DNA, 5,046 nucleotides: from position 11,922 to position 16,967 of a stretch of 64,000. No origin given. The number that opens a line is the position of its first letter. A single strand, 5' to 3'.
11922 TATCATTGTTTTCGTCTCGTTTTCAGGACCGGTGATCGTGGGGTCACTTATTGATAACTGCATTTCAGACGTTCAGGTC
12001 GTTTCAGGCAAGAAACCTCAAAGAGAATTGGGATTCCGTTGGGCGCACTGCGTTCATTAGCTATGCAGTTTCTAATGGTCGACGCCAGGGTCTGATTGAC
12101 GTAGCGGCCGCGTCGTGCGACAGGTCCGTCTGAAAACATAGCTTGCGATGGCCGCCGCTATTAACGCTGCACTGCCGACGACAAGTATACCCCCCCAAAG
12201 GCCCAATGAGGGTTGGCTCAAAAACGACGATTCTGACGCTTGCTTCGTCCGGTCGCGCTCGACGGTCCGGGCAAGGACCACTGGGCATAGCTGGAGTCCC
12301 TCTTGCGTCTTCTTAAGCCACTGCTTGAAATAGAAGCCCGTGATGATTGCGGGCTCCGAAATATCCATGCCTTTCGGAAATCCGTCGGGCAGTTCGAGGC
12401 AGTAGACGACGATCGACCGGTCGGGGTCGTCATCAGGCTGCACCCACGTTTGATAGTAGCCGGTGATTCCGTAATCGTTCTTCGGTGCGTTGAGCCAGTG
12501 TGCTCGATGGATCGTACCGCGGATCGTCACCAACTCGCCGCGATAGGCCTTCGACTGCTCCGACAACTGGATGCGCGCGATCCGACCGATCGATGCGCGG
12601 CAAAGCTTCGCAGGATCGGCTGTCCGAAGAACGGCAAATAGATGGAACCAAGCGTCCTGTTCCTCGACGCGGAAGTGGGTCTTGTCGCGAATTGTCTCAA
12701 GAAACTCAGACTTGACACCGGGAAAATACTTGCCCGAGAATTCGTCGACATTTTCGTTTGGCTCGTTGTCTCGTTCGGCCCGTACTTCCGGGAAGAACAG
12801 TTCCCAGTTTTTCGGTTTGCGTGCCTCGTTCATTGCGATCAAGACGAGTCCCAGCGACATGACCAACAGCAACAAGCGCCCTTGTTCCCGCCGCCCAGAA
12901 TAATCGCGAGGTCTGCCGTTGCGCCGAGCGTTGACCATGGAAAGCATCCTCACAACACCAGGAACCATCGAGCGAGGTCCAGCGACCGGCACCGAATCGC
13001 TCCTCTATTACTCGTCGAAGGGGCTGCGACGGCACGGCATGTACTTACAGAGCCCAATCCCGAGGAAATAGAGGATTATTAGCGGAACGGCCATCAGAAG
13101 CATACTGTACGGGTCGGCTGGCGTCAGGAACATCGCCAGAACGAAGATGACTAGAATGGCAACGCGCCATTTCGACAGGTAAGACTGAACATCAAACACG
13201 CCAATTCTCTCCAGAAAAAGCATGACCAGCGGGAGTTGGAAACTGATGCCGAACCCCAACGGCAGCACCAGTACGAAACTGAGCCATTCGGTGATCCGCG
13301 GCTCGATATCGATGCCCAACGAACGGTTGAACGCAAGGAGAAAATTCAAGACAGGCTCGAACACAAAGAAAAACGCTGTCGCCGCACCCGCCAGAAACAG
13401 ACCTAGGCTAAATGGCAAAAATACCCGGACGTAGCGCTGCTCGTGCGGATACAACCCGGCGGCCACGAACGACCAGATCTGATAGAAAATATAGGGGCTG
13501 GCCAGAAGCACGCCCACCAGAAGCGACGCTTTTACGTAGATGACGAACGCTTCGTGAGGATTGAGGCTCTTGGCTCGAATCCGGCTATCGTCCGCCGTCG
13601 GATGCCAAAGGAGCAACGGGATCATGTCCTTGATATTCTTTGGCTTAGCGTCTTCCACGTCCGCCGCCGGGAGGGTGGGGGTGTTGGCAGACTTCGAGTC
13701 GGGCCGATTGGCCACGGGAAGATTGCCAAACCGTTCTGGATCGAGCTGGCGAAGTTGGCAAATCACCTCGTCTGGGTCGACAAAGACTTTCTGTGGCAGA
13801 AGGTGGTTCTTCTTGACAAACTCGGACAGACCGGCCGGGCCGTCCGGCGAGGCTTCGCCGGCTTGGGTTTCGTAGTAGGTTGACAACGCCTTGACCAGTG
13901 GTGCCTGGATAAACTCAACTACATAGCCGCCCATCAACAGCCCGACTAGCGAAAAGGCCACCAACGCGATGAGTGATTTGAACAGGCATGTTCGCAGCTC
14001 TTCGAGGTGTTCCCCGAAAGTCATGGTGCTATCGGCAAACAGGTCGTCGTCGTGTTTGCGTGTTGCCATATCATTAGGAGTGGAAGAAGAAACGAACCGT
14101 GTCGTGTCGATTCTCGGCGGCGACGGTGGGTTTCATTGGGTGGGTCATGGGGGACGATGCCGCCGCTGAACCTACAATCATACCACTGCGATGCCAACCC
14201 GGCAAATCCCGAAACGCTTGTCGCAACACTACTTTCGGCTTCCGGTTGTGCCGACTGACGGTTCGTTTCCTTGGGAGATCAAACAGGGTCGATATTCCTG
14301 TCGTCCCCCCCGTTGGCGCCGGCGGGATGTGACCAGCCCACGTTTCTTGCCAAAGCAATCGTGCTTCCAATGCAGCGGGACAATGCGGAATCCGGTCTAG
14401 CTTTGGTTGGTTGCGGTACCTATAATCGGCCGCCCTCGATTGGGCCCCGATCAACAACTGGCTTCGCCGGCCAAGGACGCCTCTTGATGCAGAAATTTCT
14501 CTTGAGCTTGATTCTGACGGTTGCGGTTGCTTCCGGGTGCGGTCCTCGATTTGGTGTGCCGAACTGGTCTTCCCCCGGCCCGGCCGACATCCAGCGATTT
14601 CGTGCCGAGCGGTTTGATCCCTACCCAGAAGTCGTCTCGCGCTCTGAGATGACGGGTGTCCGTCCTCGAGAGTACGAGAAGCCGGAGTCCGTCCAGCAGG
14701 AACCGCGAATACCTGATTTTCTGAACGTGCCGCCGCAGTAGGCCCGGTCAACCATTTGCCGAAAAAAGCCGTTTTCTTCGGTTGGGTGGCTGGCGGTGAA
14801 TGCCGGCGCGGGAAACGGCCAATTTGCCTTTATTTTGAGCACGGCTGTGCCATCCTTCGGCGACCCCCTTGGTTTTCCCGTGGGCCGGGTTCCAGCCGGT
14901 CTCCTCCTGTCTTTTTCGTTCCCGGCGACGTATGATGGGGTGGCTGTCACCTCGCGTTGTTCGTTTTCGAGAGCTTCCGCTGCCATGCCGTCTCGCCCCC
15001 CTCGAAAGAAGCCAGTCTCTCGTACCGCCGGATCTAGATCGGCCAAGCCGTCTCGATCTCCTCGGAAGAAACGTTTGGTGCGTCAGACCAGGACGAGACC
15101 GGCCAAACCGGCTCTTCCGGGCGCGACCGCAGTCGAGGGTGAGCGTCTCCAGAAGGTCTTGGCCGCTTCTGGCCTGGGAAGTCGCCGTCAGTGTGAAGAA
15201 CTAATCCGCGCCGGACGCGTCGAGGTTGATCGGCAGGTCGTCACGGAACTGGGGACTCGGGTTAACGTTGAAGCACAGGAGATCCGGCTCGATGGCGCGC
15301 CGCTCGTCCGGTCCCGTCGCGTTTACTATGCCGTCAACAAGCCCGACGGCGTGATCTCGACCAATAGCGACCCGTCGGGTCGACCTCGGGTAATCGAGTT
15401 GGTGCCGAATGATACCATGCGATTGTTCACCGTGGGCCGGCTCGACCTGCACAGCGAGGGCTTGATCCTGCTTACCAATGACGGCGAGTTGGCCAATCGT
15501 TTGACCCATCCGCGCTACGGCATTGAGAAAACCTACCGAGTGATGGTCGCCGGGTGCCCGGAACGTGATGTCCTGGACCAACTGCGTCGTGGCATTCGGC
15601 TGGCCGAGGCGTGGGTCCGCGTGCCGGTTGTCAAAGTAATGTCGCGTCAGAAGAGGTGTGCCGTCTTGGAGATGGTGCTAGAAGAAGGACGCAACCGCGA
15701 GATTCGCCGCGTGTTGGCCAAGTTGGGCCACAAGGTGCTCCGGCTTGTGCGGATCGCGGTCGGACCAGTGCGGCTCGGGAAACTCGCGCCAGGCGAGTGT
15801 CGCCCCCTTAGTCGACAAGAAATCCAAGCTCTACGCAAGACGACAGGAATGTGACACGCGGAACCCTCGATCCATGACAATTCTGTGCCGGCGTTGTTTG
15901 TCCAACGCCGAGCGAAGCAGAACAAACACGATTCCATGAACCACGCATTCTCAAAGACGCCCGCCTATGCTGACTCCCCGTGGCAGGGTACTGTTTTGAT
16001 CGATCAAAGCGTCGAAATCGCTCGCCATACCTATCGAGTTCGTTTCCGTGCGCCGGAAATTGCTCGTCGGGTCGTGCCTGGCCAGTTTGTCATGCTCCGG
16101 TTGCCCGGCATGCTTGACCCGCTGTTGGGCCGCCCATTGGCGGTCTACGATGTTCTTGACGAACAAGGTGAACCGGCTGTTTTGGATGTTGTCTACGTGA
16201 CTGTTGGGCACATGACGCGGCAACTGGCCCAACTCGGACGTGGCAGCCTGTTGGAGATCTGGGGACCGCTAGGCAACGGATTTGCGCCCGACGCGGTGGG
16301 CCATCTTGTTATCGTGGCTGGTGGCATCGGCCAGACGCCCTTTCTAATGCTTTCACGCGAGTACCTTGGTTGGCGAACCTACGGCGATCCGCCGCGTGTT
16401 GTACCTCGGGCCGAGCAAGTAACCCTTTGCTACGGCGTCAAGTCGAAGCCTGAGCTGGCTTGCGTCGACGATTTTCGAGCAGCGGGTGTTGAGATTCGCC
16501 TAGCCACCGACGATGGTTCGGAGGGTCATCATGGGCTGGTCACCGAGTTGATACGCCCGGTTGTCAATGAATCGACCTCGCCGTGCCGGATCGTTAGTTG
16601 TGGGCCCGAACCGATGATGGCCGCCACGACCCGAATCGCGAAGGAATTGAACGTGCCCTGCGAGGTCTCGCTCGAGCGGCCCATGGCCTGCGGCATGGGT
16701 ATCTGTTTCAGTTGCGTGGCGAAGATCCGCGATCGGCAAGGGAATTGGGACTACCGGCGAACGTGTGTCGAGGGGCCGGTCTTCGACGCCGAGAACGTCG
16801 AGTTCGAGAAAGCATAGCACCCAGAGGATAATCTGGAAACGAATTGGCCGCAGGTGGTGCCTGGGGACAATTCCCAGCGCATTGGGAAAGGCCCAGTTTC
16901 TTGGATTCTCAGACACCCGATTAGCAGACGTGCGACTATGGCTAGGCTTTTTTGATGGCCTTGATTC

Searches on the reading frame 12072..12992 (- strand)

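Call 53: search_protein_families(library=pfam, proteins=[window:12072-12992:-], max_evalue=0.0001)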
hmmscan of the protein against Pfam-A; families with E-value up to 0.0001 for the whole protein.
window:12072-12992:- (306 aa): 0 families

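Call 87: search_protein_families(library=pfam, proteins=[window:12072-12992:-], max_evalue=1)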
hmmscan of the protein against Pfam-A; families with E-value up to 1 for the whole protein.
window:12072-12992:- (306 aa): 1 family
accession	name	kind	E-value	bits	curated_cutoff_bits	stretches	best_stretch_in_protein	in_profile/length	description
PF23523.1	Microp_apicomplexa_13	-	0.13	12.5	27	1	45-74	24-53/68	Apicomplexa microprotein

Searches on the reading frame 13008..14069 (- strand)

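Call 53: search_protein_families(library=pfam, proteins=[window:13008-14069:-], max_evalue=0.0001)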
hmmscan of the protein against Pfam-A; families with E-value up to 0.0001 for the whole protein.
window:13008-14069:- (353 aa): 1 family
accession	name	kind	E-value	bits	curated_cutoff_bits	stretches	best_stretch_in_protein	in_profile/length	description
PF00902.23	TatC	-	1.3e-62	211.7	25.1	1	20-329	1-208/208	Sec-independent protein translocase protein (TatC)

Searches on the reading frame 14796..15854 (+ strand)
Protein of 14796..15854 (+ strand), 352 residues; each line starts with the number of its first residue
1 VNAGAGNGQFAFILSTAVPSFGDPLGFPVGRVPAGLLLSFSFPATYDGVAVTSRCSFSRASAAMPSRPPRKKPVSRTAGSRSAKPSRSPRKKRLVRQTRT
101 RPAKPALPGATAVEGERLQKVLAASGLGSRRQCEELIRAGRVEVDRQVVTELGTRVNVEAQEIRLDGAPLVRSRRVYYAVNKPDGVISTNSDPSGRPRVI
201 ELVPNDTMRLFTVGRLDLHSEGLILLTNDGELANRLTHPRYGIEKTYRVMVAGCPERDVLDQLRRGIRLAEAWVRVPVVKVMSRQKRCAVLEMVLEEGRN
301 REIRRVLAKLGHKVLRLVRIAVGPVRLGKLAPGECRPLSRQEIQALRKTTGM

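Call 53: search_protein_families(library=pfam, proteins=[window:14796-15854:+], max_evalue=0.0001)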
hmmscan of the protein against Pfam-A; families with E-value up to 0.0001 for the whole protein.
window:14796-15854:+ (352 aa): 2 families
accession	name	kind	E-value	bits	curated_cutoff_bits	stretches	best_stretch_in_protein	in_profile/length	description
PF00849.27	PseudoU_synth_2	-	2.9e-21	76.7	26.8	1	177-308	2-151/152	RNA pseudouridylate synthase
PF01479.30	S4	-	9e-13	48.2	22.8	1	116-159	1-45/48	S4 domain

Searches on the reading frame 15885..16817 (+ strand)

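Call 53: search_protein_families(library=pfam, proteins=[window:15885-16817:+], max_evalue=0.0001)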
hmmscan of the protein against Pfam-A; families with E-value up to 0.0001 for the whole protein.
window:15885-16817:+ (310 aa): 3 families
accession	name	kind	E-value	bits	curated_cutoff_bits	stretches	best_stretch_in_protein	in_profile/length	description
PF10418.14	DHODB_Fe-S_bind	-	4.2e-15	55.6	23.9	1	264-305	1-40/41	Iron-sulfur cluster binding domain of dihydroorotate dehydrogenase B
PF00175.26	NAD_binding_1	-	8.6e-06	26.8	22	1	144-248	2-107/109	Oxidoreductase NAD-binding domain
PF00970.30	FAD_binding_6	-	3.6e-05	24.5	21.1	1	40-131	5-96/99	Oxidoreductase FAD-binding domain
